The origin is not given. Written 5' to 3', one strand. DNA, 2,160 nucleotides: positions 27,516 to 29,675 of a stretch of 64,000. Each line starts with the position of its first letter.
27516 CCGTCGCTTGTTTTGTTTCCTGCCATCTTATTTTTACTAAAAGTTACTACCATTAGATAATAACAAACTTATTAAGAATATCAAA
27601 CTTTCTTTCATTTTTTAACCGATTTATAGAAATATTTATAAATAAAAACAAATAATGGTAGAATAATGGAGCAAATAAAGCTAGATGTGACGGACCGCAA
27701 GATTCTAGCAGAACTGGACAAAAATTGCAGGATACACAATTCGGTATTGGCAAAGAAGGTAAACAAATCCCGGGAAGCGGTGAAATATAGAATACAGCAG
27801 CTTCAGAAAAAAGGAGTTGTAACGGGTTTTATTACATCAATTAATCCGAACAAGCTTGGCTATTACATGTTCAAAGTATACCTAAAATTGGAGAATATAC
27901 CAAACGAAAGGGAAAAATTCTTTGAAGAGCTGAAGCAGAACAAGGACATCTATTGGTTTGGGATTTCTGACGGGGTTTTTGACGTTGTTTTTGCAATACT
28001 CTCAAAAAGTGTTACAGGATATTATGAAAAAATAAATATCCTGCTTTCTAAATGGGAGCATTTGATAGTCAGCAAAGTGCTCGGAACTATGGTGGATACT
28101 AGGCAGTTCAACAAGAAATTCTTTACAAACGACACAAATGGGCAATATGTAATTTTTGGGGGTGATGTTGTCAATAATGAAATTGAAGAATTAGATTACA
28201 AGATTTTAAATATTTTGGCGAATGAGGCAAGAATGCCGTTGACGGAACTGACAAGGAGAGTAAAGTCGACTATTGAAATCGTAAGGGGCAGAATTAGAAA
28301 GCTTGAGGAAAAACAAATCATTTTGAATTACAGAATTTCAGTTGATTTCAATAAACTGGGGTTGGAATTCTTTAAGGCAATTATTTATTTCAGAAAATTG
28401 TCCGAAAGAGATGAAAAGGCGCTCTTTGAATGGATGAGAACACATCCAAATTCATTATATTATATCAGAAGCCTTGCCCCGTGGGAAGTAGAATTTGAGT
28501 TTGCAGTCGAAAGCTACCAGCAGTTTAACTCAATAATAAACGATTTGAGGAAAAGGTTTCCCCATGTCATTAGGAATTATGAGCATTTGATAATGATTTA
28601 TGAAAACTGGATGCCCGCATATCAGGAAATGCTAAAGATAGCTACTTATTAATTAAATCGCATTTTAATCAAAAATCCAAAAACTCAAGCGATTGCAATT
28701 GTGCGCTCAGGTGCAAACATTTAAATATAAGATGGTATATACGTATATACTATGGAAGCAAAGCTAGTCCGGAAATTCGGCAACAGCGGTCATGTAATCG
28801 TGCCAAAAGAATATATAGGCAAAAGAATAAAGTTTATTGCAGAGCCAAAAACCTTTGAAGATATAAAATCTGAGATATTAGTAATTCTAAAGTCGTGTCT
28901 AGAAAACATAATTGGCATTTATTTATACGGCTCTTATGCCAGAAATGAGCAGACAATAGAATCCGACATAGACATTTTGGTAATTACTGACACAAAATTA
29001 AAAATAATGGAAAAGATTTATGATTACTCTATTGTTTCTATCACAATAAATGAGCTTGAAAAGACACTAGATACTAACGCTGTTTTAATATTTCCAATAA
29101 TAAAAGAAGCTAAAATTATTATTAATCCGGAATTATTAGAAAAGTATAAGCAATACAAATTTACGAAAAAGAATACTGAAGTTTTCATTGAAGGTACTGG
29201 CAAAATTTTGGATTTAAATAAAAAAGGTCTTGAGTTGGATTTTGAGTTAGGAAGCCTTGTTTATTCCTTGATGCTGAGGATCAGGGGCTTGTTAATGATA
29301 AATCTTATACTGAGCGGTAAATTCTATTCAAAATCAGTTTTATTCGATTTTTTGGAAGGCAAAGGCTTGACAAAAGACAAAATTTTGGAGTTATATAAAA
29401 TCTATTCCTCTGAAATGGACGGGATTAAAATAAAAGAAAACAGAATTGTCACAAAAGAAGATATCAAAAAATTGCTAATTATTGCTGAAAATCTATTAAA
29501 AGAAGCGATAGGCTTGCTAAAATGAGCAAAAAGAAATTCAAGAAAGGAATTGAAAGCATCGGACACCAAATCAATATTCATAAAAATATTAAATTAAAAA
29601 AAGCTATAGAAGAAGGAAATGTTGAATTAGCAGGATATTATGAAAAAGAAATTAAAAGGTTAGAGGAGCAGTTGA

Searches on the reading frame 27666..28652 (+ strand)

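Call 4: search_protein_families(library=pfam, max_evalue=0.01, proteins=[window:27666-28652:+])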
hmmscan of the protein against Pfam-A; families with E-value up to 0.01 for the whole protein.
window:27666-28652:+ (328 aa): 3 families
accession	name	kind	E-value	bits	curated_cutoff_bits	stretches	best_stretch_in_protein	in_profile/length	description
PF13412.12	HTH_24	-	3.2e-21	75.1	21.9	2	6-53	1-48/48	Winged helix-turn-helix DNA-binding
PF13404.12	HTH_AsnC-type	-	8.4e-21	74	27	2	6-47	1-42/42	AsnC-type helix-turn-helix domain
PF01047.28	MarR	-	2.6e-06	27.7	24.6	0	177-221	5-49/59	MarR family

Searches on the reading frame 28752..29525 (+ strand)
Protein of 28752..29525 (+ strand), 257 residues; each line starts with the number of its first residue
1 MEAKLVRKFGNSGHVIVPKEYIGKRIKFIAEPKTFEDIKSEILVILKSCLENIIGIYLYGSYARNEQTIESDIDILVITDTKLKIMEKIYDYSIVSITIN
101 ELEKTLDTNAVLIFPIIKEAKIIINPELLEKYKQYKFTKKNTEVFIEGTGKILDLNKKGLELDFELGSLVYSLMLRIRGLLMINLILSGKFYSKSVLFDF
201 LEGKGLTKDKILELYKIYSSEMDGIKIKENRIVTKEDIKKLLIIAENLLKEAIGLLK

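Call 4: search_protein_families(library=pfam, max_evalue=0.01, proteins=[window:28752-29525:+])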
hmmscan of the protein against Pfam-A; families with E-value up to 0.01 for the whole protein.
window:28752-29525:+ (257 aa): 5 families
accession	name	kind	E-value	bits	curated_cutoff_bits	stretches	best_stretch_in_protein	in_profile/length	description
PF18765.7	Polbeta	-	6.7e-10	39.4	26.9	1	51-125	11-89/93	Polymerase beta, Nucleotidyltransferase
PF01909.29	NTP_transf_2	-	7.5e-10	39.5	21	1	45-111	7-72/93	Nucleotidyltransferase domain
PF09853.14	DUF2080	-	2.4e-06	27.6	21.5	1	5-26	21-42/50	Putative transposon-encoded protein (DUF2080)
PF22600.2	MTPAP-like_central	-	0.0098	16.4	27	0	39-121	26-103/139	Poly(A) RNA polymerase, mitochondrial-like, central palm domain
PF12633.13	Adenyl_cycl_N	-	0.0099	16.3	27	0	51-85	90-124/199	Adenylate cyclase NT domain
